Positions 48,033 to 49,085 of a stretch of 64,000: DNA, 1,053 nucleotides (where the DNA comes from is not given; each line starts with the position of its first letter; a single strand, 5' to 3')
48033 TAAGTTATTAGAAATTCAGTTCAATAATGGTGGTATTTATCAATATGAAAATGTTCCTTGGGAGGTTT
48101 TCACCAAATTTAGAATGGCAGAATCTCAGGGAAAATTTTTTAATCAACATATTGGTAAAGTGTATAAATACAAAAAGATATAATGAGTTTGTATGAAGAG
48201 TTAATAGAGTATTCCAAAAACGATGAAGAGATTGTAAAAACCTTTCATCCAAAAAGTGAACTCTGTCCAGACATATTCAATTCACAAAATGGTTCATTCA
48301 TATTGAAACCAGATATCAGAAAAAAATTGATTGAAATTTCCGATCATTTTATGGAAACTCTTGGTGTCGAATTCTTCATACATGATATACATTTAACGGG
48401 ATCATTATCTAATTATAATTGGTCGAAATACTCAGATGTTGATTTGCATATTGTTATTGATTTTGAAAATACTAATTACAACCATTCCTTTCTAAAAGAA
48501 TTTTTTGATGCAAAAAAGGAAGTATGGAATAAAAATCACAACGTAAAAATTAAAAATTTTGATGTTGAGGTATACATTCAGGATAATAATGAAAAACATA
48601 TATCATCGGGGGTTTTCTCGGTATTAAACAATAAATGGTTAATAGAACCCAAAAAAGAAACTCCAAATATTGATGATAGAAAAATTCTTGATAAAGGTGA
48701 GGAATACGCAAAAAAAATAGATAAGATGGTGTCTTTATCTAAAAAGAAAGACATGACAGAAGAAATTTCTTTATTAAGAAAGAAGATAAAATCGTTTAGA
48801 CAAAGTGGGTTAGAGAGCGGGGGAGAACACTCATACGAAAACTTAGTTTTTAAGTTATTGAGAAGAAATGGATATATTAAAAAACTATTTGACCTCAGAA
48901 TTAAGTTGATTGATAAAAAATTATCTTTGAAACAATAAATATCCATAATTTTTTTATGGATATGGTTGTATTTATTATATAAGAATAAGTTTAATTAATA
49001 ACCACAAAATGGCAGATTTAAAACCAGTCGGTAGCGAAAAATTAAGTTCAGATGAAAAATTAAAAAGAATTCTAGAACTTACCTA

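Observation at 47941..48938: KTSC-domain protein translationally coupled to a Pol-beta-type nucleotidyltransferase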

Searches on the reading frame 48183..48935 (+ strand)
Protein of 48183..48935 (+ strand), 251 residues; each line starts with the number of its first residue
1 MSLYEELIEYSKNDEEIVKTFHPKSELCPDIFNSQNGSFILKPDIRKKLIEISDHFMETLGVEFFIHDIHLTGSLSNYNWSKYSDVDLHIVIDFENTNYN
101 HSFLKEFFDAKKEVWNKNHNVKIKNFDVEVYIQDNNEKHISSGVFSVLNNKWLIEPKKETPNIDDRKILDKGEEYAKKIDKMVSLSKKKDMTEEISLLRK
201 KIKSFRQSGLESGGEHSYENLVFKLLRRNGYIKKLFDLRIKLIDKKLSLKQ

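Call 3: search_protein_families(library=pfam, proteins=[window:48183-48935:+], max_evalue=0.1)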
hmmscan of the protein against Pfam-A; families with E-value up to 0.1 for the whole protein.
window:48183-48935:+ (251 aa): 2 families
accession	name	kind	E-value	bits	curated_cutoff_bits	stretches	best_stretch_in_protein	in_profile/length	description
PF01909.29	NTP_transf_2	-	0.00085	20.1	21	1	66-112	14-53/93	Nucleotidyltransferase domain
PF22600.2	MTPAP-like_central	-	0.0057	17.2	27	1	47-107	27-83/139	Poly(A) RNA polymerase, mitochondrial-like, central palm domain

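Call 4: search_protein_families(library=phrogs, proteins=[window:48183-48935:+], max_evalue=0.01)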
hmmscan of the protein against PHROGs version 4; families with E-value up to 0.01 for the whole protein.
window:48183-48935:+ (251 aa): 1 family
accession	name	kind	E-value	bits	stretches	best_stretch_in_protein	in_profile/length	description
phrog_36119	-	unknown function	1.7e-42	146.6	1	5-249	5-247/247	-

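Call 7: search_dna_similar(query=window:48183-48935:+, collection=phages, mode=protein, max_rows=40, max_evalue=0.001)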
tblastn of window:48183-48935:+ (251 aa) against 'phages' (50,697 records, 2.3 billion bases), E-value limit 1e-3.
Records with a match: 45; places in all: 45; records where one place covers at least 80% of the query: 45.
Best place of each record, by identity: <60% 45.
By first word of the organism name: Prevotella 15; Synechococcus 14; Maribacter 8; uncultured 5; Caulobacter 2; Marine 1.
By host as written in the record: Prevotella sp. 15; Maribacter forsetii DSM18668 8; Synechococcus sp. MW02 8; - 6; Caulobacter crescentus CB15 2; Synechococcus sp. 2; Synechococcus sp. LC16 2; Synechococcus sp. WH 7803 1; and 1 more.
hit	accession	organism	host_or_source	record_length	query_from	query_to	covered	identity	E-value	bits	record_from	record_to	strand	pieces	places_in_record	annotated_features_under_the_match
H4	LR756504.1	uncultured phage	metagenomic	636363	18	250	93%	43.0%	3e-51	184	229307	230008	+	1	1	record has no annotation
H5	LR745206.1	uncultured phage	metagenomic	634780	9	247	95%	41.8%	1e-50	182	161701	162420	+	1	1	record has no annotation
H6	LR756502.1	uncultured phage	metagenomic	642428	1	247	98%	37.2%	3e-43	161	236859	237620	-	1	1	record has no annotation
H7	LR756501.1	uncultured phage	metagenomic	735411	24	245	88%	39.3%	3e-40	153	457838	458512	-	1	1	record has no annotation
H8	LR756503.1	uncultured phage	metagenomic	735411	24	245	88%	39.3%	3e-40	153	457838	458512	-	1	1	record has no annotation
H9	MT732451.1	Maribacter phage Molly_1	Maribacter forsetii DSM18668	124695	15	249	94%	36.7%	8e-47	172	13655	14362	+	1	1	hypothetical protein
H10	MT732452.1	Maribacter phage Molly_2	Maribacter forsetii DSM18668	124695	15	249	94%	36.7%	8e-47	172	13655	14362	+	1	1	hypothetical protein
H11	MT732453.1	Maribacter phage Molly_3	Maribacter forsetii DSM18668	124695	15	249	94%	36.7%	8e-47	172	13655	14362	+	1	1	hypothetical protein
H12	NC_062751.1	Maribacter phage Molly_1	Maribacter forsetii DSM18668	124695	15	249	94%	36.7%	8e-47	172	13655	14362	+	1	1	hypothetical protein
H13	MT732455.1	Maribacter phage Molly_5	Maribacter forsetii DSM18668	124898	15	249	94%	36.7%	8e-47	172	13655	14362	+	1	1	hypothetical protein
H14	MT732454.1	Maribacter phage Molly_4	Maribacter forsetii DSM18668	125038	15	249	94%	36.7%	8e-47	172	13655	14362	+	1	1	hypothetical protein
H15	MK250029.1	Prevotella phage Lak-C1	Prevotella sp.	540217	18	251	93%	36.8%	8e-34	134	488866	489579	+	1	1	record has no annotation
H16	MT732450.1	Maribacter phage Colly_1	Maribacter forsetii DSM18668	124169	15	249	94%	36.3%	3e-46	170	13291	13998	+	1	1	hypothetical protein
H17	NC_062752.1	Maribacter phage Colly_1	Maribacter forsetii DSM18668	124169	15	249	94%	36.3%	3e-46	170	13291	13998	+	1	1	hypothetical protein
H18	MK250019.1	Prevotella phage Lak-A2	Prevotella sp.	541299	18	251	93%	36.4%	2e-33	133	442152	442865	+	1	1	record has no annotation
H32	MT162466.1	Synechococcus phage S-N03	Synechococcus sp. MW02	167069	16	249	93%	34.7%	1e-31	127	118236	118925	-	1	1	hypothetical protein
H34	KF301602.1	Caulobacter phage Cr30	Caulobacter crescentus CB15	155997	1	235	94%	34.0%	5e-27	114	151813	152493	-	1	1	hypothetical protein | lytic enzyme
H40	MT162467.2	Synechococcus phage S-H34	Synechococcus sp. MW02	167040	16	249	93%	33.9%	3e-29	121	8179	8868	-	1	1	hypothetical protein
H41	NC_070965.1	Synechococcus phage S-H34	Synechococcus sp. MW02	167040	16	249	93%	33.9%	3e-29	121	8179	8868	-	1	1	hypothetical protein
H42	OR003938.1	Synechococcus phage DSL-LC03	Synechococcus sp.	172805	20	235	86%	35.8%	2e-31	127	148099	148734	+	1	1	nucleotidyl transferase domain containing protein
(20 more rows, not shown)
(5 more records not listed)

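Call 8: search_solved_structures(query=window:48183-48935:+, max_evalue=10, show_alignments=3)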
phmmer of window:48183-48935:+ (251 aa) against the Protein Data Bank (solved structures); distinct sequences matched with E-value up to 10: 1.
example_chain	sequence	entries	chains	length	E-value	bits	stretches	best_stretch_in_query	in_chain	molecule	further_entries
6p01_A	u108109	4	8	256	0.38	13.6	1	35-104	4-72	Kanamycin nucleotidyltransferase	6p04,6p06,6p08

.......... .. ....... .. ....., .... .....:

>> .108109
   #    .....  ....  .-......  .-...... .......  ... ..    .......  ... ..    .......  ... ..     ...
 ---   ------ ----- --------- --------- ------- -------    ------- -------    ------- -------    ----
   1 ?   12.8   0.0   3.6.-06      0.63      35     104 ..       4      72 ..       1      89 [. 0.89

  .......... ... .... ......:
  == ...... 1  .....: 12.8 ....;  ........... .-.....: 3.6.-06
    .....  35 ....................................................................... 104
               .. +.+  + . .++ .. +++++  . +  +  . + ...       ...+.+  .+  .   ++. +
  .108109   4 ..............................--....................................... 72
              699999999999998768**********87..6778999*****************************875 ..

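Call 9: get_annotated_region(hit=H9, flank=4000)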
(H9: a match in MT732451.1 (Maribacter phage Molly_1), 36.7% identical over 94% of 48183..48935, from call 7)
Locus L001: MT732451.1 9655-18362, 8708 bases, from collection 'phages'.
description: Maribacter phage Molly_1, complete genome.
organism: Maribacter phage Molly_1 (NCBI taxid 2745685)
taxonomy: Viruses; Duplodnaviria; Heunggongvirae; Uroviricota; Caudoviricetes; Molycolviridae; Mollyvirus; Mollyvirus molly
host: Maribacter forsetii DSM18668; source: surface seawater; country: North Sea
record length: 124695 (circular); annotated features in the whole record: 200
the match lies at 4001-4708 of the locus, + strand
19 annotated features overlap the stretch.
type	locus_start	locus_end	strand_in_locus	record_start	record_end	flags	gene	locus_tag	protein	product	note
CDS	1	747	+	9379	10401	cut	-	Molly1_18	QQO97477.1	OmpA family protein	-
CDS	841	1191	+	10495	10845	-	-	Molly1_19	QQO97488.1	hypothetical protein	-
CDS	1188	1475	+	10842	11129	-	-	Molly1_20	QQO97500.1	hypothetical protein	-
CDS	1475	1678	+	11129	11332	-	-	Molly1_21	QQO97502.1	hypothetical protein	-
CDS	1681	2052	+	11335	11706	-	-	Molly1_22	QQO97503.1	hypothetical protein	-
CDS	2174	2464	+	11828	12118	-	-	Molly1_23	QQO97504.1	hypothetical protein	-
CDS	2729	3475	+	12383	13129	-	-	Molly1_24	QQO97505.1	NUDIX domain-containing protein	-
CDS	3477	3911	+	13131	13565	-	-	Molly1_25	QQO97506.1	hypothetical protein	-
CDS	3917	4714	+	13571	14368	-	-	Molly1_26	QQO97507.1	hypothetical protein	-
CDS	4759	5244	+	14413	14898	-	-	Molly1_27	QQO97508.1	hypothetical protein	-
CDS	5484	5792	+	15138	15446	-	-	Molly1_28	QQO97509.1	hypothetical protein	-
CDS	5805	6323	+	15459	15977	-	-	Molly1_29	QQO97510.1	hypothetical protein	-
CDS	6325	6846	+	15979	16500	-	-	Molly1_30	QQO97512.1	hypothetical protein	-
CDS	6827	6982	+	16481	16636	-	-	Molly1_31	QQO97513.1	hypothetical protein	-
CDS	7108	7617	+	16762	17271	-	-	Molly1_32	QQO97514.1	hypothetical protein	-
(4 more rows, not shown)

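Call 10: get_annotated_region(hit=H32, flank=4000)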
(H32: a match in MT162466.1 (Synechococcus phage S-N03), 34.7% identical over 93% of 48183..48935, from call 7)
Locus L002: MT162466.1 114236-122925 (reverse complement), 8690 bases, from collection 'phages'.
description: Synechococcus phage S-N03, complete genome.
organism: Synechococcus phage S-N03 (NCBI taxid 2718943)
taxonomy: Viruses; Duplodnaviria; Heunggongvirae; Uroviricota; Caudoviricetes; Kyanoviridae; Huanghaivirus; Huanghaivirus snothree
host: Synechococcus sp. MW02; source: -; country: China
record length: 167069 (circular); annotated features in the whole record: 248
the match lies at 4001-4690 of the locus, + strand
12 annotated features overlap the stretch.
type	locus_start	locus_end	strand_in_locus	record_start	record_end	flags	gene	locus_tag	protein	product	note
CDS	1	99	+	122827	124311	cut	-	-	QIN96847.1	RNA-DNA + DNA-DNA helicase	-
CDS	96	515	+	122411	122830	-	-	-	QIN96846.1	hypothetical protein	-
CDS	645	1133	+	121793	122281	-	-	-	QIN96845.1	RNA polymerase sigma factor for late transcription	-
CDS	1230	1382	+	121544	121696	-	-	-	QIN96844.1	hypothetical protein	-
CDS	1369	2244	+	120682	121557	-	-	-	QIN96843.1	hypothetical protein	-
CDS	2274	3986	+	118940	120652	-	-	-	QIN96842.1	hypothetical protein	-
CDS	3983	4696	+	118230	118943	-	-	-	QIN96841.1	hypothetical protein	-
CDS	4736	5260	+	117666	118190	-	-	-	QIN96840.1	hypothetical protein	-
CDS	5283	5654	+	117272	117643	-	-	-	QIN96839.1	hypothetical protein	-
CDS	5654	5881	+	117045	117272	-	-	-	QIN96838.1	structural protein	-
CDS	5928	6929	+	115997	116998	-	-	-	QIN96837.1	DNA primase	-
CDS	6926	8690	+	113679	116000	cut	-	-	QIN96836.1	ribonucleotide-diphosphate reductase subunit A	-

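Call 11: get_annotated_region(hit=H34, flank=4000)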
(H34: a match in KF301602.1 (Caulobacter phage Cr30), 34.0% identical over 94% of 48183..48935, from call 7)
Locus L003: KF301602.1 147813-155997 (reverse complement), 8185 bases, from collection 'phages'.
description: Caulobacter phage Cr30, complete genome.
organism: Caulobacter phage Cr30 (NCBI taxid 1357714)
taxonomy: Viruses; Duplodnaviria; Heunggongvirae; Uroviricota; Caudoviricetes
host: Caulobacter crescentus CB15; source: pond water; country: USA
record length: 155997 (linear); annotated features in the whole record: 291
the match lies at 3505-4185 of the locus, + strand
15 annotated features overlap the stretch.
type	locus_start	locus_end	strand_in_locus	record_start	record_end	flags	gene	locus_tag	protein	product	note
CDS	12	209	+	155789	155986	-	-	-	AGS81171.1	hypothetical protein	-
CDS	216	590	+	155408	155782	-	-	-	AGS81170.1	hypothetical protein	-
CDS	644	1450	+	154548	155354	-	-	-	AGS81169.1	ribonuclease H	phage T4-like protein Rnh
CDS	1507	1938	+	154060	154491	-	-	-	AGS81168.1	hypothetical protein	-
CDS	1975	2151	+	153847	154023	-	-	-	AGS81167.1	hypothetical protein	-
CDS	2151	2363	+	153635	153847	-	-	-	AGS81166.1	hypothetical protein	-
CDS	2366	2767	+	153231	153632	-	-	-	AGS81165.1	TagD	-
tRNA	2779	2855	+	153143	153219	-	-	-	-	tRNA-Pro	anticodon TGG; discovered using tRNAscanSE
CDS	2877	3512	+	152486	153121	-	-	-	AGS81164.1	lytic enzyme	-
CDS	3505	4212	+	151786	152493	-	-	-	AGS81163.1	hypothetical protein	-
CDS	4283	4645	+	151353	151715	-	-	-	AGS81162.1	hypothetical protein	-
tRNA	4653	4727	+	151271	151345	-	-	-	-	tRNA-Met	anticodon CAT; discovered using tRNAscanSE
CDS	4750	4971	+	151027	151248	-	-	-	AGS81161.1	hypothetical protein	-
CDS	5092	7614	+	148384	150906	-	-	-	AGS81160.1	DNA polymerase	-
CDS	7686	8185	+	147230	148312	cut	-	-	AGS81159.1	recombination protein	-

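Call 12: get_annotated_region(hit=H42, flank=4000)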
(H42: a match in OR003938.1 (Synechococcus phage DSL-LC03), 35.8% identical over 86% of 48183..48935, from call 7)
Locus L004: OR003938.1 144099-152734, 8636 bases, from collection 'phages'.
description: Synechococcus phage DSL-LC03, complete genome.
organism: Synechococcus phage DSL-LC03 (NCBI taxid 3058961)
taxonomy: Viruses; Duplodnaviria; Heunggongvirae; Uroviricota; Caudoviricetes; Kyanoviridae
host: Synechococcus sp.; source: water sample of Dishui Lake; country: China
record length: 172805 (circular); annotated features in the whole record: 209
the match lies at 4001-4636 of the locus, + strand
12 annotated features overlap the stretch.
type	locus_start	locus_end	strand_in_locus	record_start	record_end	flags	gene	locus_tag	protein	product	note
CDS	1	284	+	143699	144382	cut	-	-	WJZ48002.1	DNA polymerase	-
CDS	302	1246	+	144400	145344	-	-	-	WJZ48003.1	sliding clamp loader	-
CDS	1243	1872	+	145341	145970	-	-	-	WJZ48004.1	putative endonuclease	-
CDS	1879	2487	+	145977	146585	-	-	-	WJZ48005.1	HNH homing endonuclease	-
CDS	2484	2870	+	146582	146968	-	-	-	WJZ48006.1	clamp loader of DNA polymerase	-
CDS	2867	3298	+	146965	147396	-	-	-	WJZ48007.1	translation repressor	-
CDS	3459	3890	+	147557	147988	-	-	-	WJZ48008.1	heat shock protein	-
CDS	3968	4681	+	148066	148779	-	-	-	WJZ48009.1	nucleotidyl transferase domain containing protein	-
CDS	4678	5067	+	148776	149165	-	-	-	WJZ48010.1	hypothetical protein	-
CDS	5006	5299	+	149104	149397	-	-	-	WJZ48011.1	hypothetical protein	-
CDS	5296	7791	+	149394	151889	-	-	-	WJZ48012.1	DNA polymerase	-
CDS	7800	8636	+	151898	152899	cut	-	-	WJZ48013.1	recombination protein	-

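Call 13: find_homologous_proteins(query=window:48183-48935:+, max_evalue=0.001)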
Query window:48183-48935:+ (251 aa): 4057 proteins with E <= 0.001 among 4606 candidates; the best 120 are listed.
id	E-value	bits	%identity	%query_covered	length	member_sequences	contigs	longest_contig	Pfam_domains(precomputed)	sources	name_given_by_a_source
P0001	5.0e-159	545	100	100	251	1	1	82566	-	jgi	jgi:hypothetical protein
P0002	1.8e-108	380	71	100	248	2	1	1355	-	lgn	-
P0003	2.4e-108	379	71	100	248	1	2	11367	-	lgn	-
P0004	1.1e-107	377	70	100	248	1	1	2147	-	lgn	-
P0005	4.3e-107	375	67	100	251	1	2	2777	-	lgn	-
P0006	1.0e-105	371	68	100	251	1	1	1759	-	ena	-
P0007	1.3e-105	370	67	100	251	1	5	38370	-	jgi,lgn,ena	jgi:hypothetical protein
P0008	1.8e-105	370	67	100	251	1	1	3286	-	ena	-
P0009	2.7e-105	369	70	100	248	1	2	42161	-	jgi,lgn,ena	jgi:hypothetical protein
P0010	2.9e-105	369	70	100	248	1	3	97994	-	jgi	jgi:hypothetical protein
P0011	1.3e-104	367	68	94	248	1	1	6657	-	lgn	-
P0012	2.1e-103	363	66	100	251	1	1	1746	-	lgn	-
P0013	2.8e-103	363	68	100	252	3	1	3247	-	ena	-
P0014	7.0e-103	361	64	100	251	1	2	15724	-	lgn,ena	-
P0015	7.4e-103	361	68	100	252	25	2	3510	-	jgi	jgi:predicted nucleotidyltransferase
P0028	1.9e-101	357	66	100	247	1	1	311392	-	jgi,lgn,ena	jgi:hypothetical protein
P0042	1.1e-100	354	67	99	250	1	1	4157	PF20879.3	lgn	-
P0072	7.4e-100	352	64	100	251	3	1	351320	-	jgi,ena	jgi:hypothetical protein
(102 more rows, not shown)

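Call 14: find_encoding_contigs(protein=P0072, flank=5000, max_places=3)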
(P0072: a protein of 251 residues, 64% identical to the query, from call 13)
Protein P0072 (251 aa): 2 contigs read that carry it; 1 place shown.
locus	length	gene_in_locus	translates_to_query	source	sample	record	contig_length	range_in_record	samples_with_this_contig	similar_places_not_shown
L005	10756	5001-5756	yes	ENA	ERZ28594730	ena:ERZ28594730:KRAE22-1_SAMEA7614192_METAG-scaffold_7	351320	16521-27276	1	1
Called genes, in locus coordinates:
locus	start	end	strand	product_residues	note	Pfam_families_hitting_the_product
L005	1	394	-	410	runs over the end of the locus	PF09511:RNA_lig_T4_1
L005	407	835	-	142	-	PF13238:AAA_18 (weak), PF13671:AAA_33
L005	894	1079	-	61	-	-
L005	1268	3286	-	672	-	PF13191:AAA_16 (weak), PF23569:NBD_SMAX1 (weak), PF00004:AAA, PF17871:AAA_lid_9, PF07724:AAA_2, PF00004:AAA, PF07728:AAA_5, PF10431:ClpB_D2-small, +9 more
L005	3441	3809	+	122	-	PF27746:Small_heat_shock_put (weak), PF00011:HSP20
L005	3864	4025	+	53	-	-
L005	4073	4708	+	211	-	PF05050:Methyltransf_21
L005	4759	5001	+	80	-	PF13619:KTSC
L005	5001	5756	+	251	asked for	-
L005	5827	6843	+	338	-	-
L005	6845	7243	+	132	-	-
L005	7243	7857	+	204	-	-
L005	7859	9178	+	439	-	-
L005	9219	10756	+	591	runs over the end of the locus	PF03237:Terminase_6N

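Call 15: find_encoding_contigs(protein=P0028, flank=5000, max_places=3)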
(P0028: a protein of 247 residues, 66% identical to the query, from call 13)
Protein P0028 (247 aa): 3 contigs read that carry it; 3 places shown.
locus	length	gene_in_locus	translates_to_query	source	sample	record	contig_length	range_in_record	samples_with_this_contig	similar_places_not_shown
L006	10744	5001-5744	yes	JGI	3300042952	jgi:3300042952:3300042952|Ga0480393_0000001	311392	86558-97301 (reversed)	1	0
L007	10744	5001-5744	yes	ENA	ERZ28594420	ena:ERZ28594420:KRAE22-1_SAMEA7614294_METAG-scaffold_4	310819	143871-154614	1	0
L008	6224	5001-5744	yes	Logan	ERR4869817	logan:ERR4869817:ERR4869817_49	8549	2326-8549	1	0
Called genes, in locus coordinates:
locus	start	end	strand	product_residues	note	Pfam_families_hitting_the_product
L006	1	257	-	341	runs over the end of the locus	PF09511:RNA_lig_T4_1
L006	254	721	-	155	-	PF13671:AAA_33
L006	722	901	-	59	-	-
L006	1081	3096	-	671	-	PF13191:AAA_16 (weak), PF23569:NBD_SMAX1 (weak), PF00004:AAA, PF17871:AAA_lid_9, PF07724:AAA_2, PF00004:AAA, PF07728:AAA_5, PF10431:ClpB_D2-small, +7 more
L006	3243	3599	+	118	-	PF00011:HSP20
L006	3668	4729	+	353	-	-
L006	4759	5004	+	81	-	PF13619:KTSC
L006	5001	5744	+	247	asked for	-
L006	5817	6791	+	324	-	-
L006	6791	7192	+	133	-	-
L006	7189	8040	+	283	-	-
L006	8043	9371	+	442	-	-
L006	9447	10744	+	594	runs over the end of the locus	PF03237:Terminase_6N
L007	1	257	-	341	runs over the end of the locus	PF09511:RNA_lig_T4_1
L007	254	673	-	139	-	PF13671:AAA_33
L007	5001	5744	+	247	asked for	-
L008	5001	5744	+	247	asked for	-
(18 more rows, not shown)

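Call 18: search_protein_families(library=pfam, proteins=[L001:3477-3911:+, L001:3917-4714:+, L001:4759-5244:+, L002:2274-3986:+, L002:3983-4696:+, L002:4736-5260:+, L003:3505-4212:+, L003:4283-4645:+, L004:3968-4681:+, L004:4678-5067:+], max_evalue=0.1)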
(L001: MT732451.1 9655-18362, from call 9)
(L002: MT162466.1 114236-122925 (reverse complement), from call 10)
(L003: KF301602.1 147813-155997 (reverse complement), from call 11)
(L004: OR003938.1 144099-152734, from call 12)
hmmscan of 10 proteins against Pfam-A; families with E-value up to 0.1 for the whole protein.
L001:3477-3911:+ (144 aa): 0 families

L001:3917-4714:+ (265 aa): 1 family
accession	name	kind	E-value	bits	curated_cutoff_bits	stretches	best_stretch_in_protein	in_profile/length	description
PF22600.2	MTPAP-like_central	-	0.0095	16.5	27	1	49-119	19-80/139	Poly(A) RNA polymerase, mitochondrial-like, central palm domain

L001:4759-5244:+ (161 aa): 1 family
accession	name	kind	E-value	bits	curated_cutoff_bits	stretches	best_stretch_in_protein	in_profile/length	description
PF25166.1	CoiA_C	-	0.084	13.2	21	0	84-135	78-129/149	Competence protein CoiA, C-terminal domain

L002:2274-3986:+ (570 aa): 1 family
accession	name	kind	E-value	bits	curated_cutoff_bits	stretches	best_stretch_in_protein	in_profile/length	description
PF01391.23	Collagen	-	0.043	14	27.2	1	342-378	7-43/60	Collagen triple helix repeat (20 copies)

L002:3983-4696:+ (237 aa): 2 families
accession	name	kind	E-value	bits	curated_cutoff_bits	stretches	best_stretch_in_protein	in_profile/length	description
PF01909.29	NTP_transf_2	-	0.00064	20.5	21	1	55-119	14-72/93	Nucleotidyltransferase domain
PF16576.10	HlyD_D23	-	0.093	12.4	30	0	110-190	25-87/214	Barrel-sandwich domain of CusB or HlyD membrane-fusion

L002:4736-5260:+ (174 aa): 0 families

L003:3505-4212:+ (235 aa): 1 family
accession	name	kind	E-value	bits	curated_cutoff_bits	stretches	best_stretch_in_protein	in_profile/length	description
PF01909.29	NTP_transf_2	-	0.033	15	21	1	61-103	14-47/93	Nucleotidyltransferase domain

L003:4283-4645:+ (120 aa): 0 families

L004:3968-4681:+ (237 aa): 1 family
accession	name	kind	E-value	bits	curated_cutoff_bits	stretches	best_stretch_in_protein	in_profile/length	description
PF01909.29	NTP_transf_2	-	0.0032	18.3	21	1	55-120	14-72/93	Nucleotidyltransferase domain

L004:4678-5067:+ (129 aa): 1 family
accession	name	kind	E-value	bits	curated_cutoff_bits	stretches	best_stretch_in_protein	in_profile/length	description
PF20198.3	DUF6561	-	6.4e-06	26.5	27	1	1-99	1-82/84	Family of unknown function (DUF6561)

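Call 20: get_annotated_region(hit=H4, flank=5000)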
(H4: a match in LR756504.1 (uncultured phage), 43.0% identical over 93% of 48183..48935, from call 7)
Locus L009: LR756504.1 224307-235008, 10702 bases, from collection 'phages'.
description: uncultured phage genome assembly, chromosome: 1.
organism: uncultured phage (NCBI taxid 278008)
taxonomy: Viruses; environmental samples
host: -; source: metagenomic; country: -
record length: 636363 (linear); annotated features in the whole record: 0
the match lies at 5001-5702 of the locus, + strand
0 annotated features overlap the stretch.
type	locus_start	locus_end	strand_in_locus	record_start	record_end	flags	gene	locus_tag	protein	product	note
